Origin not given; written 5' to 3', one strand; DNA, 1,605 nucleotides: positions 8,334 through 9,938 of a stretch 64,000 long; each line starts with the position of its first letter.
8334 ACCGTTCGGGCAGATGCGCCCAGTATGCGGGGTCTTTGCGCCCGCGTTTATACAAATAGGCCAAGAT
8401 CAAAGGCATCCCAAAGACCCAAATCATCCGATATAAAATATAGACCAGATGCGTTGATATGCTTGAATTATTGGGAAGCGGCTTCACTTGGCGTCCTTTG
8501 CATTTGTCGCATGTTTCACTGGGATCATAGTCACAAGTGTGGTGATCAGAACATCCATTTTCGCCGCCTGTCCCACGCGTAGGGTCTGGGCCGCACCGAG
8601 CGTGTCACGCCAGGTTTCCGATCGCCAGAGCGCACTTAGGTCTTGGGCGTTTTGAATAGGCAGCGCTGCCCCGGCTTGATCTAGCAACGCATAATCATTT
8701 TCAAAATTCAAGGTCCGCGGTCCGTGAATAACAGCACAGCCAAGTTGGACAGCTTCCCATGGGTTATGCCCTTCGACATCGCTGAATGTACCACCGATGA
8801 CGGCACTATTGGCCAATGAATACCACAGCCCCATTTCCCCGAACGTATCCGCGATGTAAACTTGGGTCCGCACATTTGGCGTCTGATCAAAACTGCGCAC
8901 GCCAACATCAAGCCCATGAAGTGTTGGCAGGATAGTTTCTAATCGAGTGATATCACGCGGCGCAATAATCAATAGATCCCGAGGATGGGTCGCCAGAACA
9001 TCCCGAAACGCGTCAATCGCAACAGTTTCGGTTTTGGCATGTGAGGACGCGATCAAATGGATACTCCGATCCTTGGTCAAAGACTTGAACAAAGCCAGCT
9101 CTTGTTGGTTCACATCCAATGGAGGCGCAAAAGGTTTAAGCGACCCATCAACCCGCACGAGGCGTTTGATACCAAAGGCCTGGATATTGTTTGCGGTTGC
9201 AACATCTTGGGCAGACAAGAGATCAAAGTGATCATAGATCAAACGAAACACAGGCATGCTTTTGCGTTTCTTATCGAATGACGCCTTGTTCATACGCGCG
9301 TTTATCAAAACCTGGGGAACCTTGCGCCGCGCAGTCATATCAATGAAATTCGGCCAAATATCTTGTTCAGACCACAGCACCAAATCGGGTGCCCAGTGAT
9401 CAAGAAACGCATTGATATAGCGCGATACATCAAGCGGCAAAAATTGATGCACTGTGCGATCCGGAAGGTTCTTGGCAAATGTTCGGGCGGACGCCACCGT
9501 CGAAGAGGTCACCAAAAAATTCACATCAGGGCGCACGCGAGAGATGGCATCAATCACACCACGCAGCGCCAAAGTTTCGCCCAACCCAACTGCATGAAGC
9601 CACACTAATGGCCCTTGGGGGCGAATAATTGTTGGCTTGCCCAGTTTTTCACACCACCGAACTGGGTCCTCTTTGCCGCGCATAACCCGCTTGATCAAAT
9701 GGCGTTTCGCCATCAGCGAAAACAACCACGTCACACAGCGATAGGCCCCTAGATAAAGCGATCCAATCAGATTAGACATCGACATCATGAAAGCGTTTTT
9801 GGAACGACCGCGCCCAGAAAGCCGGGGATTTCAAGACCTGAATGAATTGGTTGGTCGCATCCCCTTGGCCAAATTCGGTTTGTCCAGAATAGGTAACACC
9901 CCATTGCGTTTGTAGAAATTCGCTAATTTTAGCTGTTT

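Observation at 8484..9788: Second, diverged WaaA (GT30) paralog between neuC and waaA: candidate CMP-nonulosonate transferase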

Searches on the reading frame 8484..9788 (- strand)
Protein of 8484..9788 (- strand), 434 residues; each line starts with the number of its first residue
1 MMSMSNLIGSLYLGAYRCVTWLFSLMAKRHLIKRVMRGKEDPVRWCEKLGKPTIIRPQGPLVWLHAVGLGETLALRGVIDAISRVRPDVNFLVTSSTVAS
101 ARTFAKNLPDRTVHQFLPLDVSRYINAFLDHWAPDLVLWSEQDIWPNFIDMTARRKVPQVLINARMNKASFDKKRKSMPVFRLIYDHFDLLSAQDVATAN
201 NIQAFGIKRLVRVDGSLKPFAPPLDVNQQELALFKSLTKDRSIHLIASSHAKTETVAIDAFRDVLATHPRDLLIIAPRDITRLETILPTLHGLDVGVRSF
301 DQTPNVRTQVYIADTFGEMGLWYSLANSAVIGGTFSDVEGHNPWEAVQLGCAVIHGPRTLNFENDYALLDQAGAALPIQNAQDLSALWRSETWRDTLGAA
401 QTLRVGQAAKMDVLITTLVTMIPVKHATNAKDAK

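Call 9: search_protein_families(library=pfam, proteins=[window:8484-9788:-])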
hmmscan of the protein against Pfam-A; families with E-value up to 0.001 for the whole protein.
window:8484-9788:- (434 aa): 1 family
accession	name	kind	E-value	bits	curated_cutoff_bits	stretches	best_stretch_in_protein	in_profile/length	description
PF04413.22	Glycos_transf_N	-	1.9e-46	158.3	23.9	1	44-218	2-176/179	3-Deoxy-D-manno-octulosonic-acid transferase (kdotransferase)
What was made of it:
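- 8484..9788 (-): GT30-A, the flagged gene: alphaproteobacterial-lineage WaaA homologue and most likely the Kdo transferase. PF04413 at 1.9e-46 (call 9).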

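Call 10: search_protein_families(library=ncbifam, proteins=[window:8484-9788:-])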
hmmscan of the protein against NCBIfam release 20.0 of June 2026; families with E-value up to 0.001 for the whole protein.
window:8484-9788:- (434 aa): 5 families
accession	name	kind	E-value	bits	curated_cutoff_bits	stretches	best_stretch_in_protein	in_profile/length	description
NF004387.0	PRK05749.1-3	equivalog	1.5e-81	274.4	617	1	4-385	1-381/440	lipid IV(A) 3-deoxy-D-manno-octulosonic acid transferase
NF004388.0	PRK05749.1-4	equivalog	6.5e-66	222.6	438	1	16-386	7-380/425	lipid IV(A) 3-deoxy-D-manno-octulosonic acid transferase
NF004386.0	PRK05749.1-2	equivalog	2.1e-62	211.3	524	1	15-388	5-388/433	lipid IV(A) 3-deoxy-D-manno-octulosonic acid transferase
NF004389.0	PRK05749.1-5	equivalog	7.5e-59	199.6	363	1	16-387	5-371/402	lipid IV(A) 3-deoxy-D-manno-octulosonic acid transferase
NF004385.0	PRK05749.1-1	equivalog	1.7e-54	185.1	590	1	29-385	16-378/425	lipid IV(A) 3-deoxy-D-manno-octulosonic acid transferase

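Call 13: search_solved_structures(query=window:8484-9788:-, show_alignments=2)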
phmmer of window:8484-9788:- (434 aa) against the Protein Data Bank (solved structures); distinct sequences matched with E-value up to 0.001: 2.
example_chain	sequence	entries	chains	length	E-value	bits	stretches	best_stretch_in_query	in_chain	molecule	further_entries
4bfc_A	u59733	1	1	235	3.3e-17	65.7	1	239-389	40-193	3-DEOXY-D-MANNO-OCTULOSONIC-ACID TRANSFERASE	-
2xci_A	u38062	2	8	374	5.1e-17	65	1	61-384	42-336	3-DEOXY-D-MANNO-2-OCTULOSONIC ACID TRANSFERASE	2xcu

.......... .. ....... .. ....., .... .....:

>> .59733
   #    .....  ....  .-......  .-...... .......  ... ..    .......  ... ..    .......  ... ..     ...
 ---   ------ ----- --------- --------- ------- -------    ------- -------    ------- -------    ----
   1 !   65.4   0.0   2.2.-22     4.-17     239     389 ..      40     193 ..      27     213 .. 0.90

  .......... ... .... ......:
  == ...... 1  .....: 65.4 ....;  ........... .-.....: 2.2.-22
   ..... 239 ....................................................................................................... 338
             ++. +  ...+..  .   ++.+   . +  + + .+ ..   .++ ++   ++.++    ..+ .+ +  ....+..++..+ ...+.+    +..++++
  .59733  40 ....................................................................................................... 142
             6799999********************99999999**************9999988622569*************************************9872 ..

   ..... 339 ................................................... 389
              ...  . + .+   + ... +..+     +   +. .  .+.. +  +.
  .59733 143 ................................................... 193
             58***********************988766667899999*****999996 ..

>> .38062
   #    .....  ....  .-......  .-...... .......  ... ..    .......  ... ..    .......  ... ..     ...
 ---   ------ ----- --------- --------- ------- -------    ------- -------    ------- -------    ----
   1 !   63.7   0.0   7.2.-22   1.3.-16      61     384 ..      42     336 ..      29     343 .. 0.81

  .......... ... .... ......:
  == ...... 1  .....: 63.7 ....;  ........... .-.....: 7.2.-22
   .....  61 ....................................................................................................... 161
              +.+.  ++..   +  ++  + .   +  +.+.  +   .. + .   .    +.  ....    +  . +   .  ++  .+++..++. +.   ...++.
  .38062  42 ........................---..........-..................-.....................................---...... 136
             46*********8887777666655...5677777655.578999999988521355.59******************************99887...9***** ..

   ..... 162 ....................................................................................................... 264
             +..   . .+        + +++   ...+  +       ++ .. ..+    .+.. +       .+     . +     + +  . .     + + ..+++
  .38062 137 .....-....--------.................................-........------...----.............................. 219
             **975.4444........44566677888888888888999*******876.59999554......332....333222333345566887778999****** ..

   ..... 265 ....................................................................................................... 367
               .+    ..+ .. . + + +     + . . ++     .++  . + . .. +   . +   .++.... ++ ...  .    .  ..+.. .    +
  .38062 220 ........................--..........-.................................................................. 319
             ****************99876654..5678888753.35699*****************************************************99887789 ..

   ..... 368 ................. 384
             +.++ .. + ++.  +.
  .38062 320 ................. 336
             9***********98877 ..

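Call 15: find_homologous_proteins(query=window:8484-9788:-)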
Query window:8484-9788:- (434 aa): 1781 proteins with E <= 0.001 among 8000 candidates; the best 120 are listed.
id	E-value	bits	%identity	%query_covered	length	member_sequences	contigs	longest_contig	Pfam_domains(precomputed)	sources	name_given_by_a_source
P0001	5.6e-271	917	94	99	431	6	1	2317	PF04413.23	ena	-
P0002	1.8e-194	665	69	97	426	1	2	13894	PF04413.23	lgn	-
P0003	5.5e-159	548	58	98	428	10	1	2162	PF04413.23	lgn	-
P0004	4.3e-133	462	48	97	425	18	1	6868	PF04413.23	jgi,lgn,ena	-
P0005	1.1e-132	461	47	97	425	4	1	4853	PF04413.23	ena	-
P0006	8.9e-124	432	50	96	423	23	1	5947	PF04413.23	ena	-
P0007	1.8e-123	431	49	97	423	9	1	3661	PF04413.23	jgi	jgi:3-deoxy-D-manno-octulosonic-acid transferase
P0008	1.4e-120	421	48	97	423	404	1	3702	PF04413.23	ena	-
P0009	1.5e-120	421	49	96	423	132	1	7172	PF04413.23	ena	-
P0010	4.0e-120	420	49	94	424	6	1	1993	PF04413.23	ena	-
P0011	3.5e-119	416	49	97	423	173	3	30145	PF04413.23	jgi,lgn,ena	-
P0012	2.0e-118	414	48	97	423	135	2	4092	PF04413.23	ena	-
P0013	2.2e-118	414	48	97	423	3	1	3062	PF04413.23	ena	-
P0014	2.9e-118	413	48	97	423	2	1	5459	PF04413.23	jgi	-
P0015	3.7e-118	413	48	97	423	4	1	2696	PF04413.23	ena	-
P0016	1.1e-117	412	48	94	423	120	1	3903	PF04413.23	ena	-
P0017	2.1e-116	407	47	92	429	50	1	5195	PF04413.23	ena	-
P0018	2.8e-116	407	48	97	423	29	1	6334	PF04413.23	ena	-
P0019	1.5e-115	405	47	90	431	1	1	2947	PF04413.23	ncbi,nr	ncbi:MAG: glycosyltransferase N-terminal domain-containing protein [Paracoccaceae bacterium]|nr:glyc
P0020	1.1e-114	402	49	91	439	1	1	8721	PF04413.23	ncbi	-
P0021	2.0e-114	401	48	97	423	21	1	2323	PF04413.23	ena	-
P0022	2.7e-114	400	48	97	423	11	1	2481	PF04413.23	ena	-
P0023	2.8e-114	400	47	97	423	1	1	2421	PF04413.23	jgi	-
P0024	4.2e-114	400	51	83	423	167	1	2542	PF04413.23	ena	-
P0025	2.5e-113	397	47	97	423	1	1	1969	PF04413.23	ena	-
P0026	2.7e-113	397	47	97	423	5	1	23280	PF04413.23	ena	-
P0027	3.1e-113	397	51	82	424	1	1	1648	PF04413.23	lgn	-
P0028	7.2e-113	396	50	83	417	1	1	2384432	PF04413.23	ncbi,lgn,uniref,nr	ncbi:3-deoxy-D-manno-octulosonic-acid transferase [Shimia isoporae]|uniref:3-deoxy-D-manno-octuloson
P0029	7.6e-113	396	47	97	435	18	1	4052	PF04413.23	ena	-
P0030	9.1e-113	395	49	88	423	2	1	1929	PF04413.23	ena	-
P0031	1.0e-112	395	50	83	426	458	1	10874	PF04413.23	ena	-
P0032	1.2e-112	395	47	97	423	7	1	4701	PF04413.23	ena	-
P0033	1.9e-112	394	46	94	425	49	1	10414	PF04413.23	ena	-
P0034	2.6e-112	394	47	95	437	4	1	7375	PF04413.23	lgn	-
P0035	5.8e-112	393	51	85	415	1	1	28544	PF04413.23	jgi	-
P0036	6.2e-112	393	50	86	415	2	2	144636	PF04413.23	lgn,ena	-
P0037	1.2e-111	392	50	83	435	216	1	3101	PF04413.23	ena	-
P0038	1.3e-111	392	52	84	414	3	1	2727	PF04413.23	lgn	-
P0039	2.1e-111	391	50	84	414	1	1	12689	PF04413.23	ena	-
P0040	2.3e-111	391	48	86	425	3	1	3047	PF04413.23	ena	-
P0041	1.4e-110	388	50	82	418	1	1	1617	PF04413.23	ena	-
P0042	3.5e-110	387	51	85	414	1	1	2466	PF04413.23,PF13579.13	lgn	-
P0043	4.1e-110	387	49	86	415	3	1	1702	PF04413.23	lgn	-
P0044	1.5e-109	385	49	87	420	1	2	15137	PF04413.23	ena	-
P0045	3.2e-109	384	51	85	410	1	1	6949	PF04413.23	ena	-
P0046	3.8e-109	383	48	94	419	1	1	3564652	PF04413.23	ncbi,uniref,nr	ncbi:3-deoxy-D-manno-octulosonic acid transferase [Aquicoccus sp. G2-2]|uniref:3-deoxy-D-manno-octul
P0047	4.1e-109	383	49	84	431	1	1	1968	PF04413.23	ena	-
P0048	4.1e-109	383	47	95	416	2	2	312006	PF04413.23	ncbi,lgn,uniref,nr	ncbi:3-deoxy-D-manno-octulosonic-acid transferase [Yoonia sediminilitoris]|uniref:3-deoxy-D-manno-oc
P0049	5.7e-109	383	48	88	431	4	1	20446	PF04413.23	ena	-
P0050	8.2e-109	382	50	85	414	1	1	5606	PF04413.23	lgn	-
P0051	8.6e-109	382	49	88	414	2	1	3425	PF04413.23,PF13579.13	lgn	-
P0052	9.0e-109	382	49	87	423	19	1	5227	PF04413.23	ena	-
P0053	9.8e-109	382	49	85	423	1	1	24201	PF04413.23,PF13579.13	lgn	-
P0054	1.3e-108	382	50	82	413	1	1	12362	PF04413.23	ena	-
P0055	1.4e-108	382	46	97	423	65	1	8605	PF04413.23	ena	-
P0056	1.8e-108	381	46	94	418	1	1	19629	PF04413.23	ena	-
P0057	1.9e-108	381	50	85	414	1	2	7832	PF04413.23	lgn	-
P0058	2.0e-108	381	49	82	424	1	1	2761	PF04413.23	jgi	jgi:3-deoxy-D-manno-octulosonic-acid transferase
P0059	2.3e-108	381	51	86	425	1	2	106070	PF04413.23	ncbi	ncbi:MAG: 3-deoxy-D-manno-octulosonic acid transferase [Thalassovita sp.]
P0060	3.4e-108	380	50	83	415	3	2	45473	PF04413.23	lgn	-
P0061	3.6e-108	380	47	85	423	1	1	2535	PF04413.23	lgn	-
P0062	3.7e-108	380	49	95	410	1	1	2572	PF04413.23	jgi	jgi:3-deoxy-D-manno-octulosonic-acid transferase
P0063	4.4e-108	380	46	93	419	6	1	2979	PF04413.23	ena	-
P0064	4.5e-108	380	49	88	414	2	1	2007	PF04413.23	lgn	-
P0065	4.7e-108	380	48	86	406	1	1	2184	PF04413.23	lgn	-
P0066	5.1e-108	380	46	87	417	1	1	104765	PF04413.23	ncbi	-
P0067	5.3e-108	380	49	83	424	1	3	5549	PF04413.23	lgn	-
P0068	5.3e-108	380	45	95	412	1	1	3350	PF04413.23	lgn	-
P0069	5.5e-108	380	49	91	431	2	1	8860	PF04413.23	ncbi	-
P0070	6.7e-108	379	50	90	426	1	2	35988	PF04413.23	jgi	jgi:3-deoxy-D-manno-octulosonic-acid transferase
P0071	6.9e-108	379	46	87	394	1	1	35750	PF04413.23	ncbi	-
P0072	8.7e-108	379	50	86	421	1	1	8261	PF04413.23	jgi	jgi:3-deoxy-D-manno-octulosonic-acid transferase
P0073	9.6e-108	379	49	86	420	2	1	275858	PF04413.23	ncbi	-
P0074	1.0e-107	379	50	84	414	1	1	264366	PF04413.23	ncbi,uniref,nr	ncbi:3-deoxy-D-manno-octulosonic acid transferase [Rhodobacter sp. SGA-6-6]|uniref:3-deoxy-D-manno-o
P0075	1.1e-107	379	46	95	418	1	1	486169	PF04413.23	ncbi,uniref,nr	ncbi:glycosyltransferase N-terminal domain-containing protein [Alisedimentitalea sp. MJ-SS2]|uniref:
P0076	1.2e-107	378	46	87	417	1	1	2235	PF04413.23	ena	-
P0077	1.3e-107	378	48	82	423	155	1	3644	PF04413.23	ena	-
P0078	1.4e-107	378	47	95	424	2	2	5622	PF04413.23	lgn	-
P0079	1.6e-107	378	46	95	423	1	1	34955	PF04413.23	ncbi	-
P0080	2.1e-107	378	47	89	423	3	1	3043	PF04413.23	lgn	-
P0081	2.2e-107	378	48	81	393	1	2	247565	PF04413.23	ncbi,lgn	-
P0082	2.2e-107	378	49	87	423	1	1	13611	PF04413.23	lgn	-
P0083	2.7e-107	377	49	86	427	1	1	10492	PF04413.23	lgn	-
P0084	2.7e-107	377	48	81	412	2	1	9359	PF04413.23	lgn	-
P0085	3.0e-107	377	48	91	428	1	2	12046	PF04413.23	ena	-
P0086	4.1e-107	377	51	84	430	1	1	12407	PF04413.23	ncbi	ncbi:MAG: glycosyltransferase N-terminal domain-containing protein [Paracoccaceae bacterium]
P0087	4.4e-107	377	42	96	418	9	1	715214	PF04413.23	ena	-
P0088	4.5e-107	377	49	85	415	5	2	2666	PF04413.23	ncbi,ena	-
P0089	5.3e-107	376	49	82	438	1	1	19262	PF04413.23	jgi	jgi:3-deoxy-D-manno-octulosonic-acid transferase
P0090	5.8e-107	376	49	91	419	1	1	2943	PF04413.23,PF13579.13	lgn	-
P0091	5.8e-107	376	46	96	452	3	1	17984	PF04413.23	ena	-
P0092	8.0e-107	376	46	87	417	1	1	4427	PF04413.23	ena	-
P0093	9.2e-107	376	48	83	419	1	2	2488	PF04413.23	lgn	-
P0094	9.4e-107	376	46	87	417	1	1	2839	PF04413.23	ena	-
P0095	1.2e-106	375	43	96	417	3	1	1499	PF04413.23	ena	-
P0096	1.2e-106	375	48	91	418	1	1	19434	PF04413.23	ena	-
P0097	1.3e-106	375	45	87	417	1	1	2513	PF04413.23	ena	-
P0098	1.3e-106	375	45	87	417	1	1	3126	PF04413.23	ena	-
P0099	1.6e-106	375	41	97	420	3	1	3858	PF04413.23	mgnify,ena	mgnify:CR=1 FL=1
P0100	1.7e-106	375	45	87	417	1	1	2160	PF04413.23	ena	-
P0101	1.7e-106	375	48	91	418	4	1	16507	PF04413.23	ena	-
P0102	1.8e-106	375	46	87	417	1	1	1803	PF04413.23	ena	-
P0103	1.8e-106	375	47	86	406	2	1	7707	PF04413.23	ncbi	-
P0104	1.9e-106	375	49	89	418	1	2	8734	PF04413.23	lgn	-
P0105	2.1e-106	374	48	88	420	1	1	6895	PF04413.23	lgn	-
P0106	2.3e-106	374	49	89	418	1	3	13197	PF04413.23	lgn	-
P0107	2.4e-106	374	48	95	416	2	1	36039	PF04413.23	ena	-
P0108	2.4e-106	374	49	84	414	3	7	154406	PF04413.23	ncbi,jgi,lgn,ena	-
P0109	2.4e-106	374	47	96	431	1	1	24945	PF04413.23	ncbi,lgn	-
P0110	2.5e-106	374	48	91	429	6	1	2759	PF04413.23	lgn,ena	-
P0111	2.8e-106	374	52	85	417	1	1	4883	PF04413.23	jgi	jgi:3-deoxy-D-manno-octulosonic-acid transferase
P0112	2.8e-106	374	45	87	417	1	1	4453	PF04413.23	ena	-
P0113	2.9e-106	374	48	92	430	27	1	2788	PF04413.23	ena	-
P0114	3.0e-106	374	46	94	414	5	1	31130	PF04413.23,PF13579.13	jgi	jgi:3-deoxy-D-manno-octulosonic-acid transferase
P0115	3.1e-106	374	49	82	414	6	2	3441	PF04413.23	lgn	-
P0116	3.2e-106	374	48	95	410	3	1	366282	PF04413.23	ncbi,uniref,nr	ncbi:3-deoxy-D-manno-octulosonic-acid transferase [Loktanella ponticola]|uniref:3-deoxy-D-manno-octu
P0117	4.4e-106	373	45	87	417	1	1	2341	PF04413.23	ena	-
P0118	4.7e-106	373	51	85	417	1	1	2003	PF04413.23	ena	-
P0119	4.8e-106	373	51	83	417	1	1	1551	PF04413.23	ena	-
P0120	4.8e-106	373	48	86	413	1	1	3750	PF04413.23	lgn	-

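Call 18: find_encoding_contigs(protein=P0075, flank=10000, max_places=3)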
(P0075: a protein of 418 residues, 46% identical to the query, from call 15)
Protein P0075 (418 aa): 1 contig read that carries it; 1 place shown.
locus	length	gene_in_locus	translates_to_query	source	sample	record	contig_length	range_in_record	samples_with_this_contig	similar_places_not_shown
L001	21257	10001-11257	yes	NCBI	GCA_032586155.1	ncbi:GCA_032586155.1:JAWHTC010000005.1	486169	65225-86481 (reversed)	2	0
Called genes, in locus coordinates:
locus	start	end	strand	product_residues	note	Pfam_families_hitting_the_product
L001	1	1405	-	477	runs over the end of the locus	PF01565:FAD_binding_4, PF02913:FAD-oxidase_C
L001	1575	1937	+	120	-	-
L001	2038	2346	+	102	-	-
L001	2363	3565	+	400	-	PF00724:Oxidored_FMN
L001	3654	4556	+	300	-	PF03279:Lip_A_acyltrans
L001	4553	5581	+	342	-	PF03102:NeuB, PF08666:SAF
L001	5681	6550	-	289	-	PF05050:Methyltransf_21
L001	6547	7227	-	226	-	-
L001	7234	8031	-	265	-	-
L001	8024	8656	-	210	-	PF22785:Tc-R-P (weak), PF13350:Y_phosphatase3 (weak)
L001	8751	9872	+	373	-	PF02350:Epimerase_2, PF13579:Glyco_trans_4_4 (faint)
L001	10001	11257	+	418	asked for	PF04413:Glycos_transf_N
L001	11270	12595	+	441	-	PF04413:Glycos_transf_N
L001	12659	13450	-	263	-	PF00106:adh_short, PF01370:Epimerase (weak), PF13561:adh_short_C2, PF16363:GDP_Man_Dehyd (weak)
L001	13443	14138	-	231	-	PF02348:CTP_transf_3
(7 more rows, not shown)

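Call 20: find_encoding_contigs(protein=P0028, flank=10000, max_places=2)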
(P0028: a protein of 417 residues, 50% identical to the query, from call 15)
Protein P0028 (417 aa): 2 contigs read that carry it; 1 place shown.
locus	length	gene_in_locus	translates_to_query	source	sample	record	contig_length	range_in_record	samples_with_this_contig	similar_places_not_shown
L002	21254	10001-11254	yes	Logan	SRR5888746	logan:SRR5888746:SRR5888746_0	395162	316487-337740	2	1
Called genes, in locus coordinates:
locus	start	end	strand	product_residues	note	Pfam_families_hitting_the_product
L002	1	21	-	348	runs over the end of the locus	PF01018:GTP1_OBG, PF01926:MMR_HSR1, PF02421:FeoB_N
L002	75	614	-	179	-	PF13302:Acetyltransf_3, PF00583:Acetyltransf_1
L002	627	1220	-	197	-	PF01810:LysE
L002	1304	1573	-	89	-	PF01016:Ribosomal_L27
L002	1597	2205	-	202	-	PF00829:Ribosomal_L21p, PF14520:HHH_5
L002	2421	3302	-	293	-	PF09832:DUF2059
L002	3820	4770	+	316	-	PF18948:DUF5692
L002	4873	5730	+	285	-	PF18948:DUF5692 (faint)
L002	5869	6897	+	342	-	PF03102:NeuB, PF08666:SAF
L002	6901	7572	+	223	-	PF03567:Sulfotransfer_2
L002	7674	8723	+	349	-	PF05045:RgpF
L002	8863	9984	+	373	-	PF02350:Epimerase_2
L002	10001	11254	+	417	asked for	PF04413:Glycos_transf_N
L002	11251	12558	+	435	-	PF04413:Glycos_transf_N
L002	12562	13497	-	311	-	PF01408:GFO_IDH_MocA (faint), PF22725:GFO_IDH_MocA_C3 (faint)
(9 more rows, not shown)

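Call 21: find_encoding_contigs(protein=P0074, flank=10000, max_places=2)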
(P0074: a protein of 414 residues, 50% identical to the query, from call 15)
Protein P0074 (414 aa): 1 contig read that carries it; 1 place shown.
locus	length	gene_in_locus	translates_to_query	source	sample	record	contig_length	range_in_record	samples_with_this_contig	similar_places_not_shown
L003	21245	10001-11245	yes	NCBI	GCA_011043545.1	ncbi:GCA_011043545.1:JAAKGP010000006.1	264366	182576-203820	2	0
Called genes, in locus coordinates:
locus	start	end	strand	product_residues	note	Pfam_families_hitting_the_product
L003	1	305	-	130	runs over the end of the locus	-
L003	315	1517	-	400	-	PF00155:Aminotran_1_2, PF01041:DegT_DnrJ_EryC1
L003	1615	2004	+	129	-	PF24250:HVO_2718 (weak), PF12844:HTH_19, PF13560:HTH_31 (weak), PF01381:HTH_3, PF13413:HTH_25 (weak)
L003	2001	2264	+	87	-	PF03937:Sdh5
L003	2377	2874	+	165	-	PF22166:WHD_ArnR1 (faint), PF22381:Staph_reg_Sar_Rot, PF12802:MarR_2, PF13463:HTH_27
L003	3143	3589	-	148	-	PF06676:DUF1178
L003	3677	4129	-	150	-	PF00293:NUDIX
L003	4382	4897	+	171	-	PF00255:GSHPx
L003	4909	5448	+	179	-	PF02834:LigT_PEase, PF13563:2_5_RNA_ligase2, PF02834:LigT_PEase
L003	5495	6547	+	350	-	PF03102:NeuB, PF08666:SAF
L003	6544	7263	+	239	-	PF13578:Methyltransf_24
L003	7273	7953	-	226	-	-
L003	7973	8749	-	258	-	-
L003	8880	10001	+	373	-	PF02350:Epimerase_2, PF13579:Glyco_trans_4_4 (faint)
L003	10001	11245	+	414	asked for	PF04413:Glycos_transf_N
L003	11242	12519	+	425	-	PF04413:Glycos_transf_N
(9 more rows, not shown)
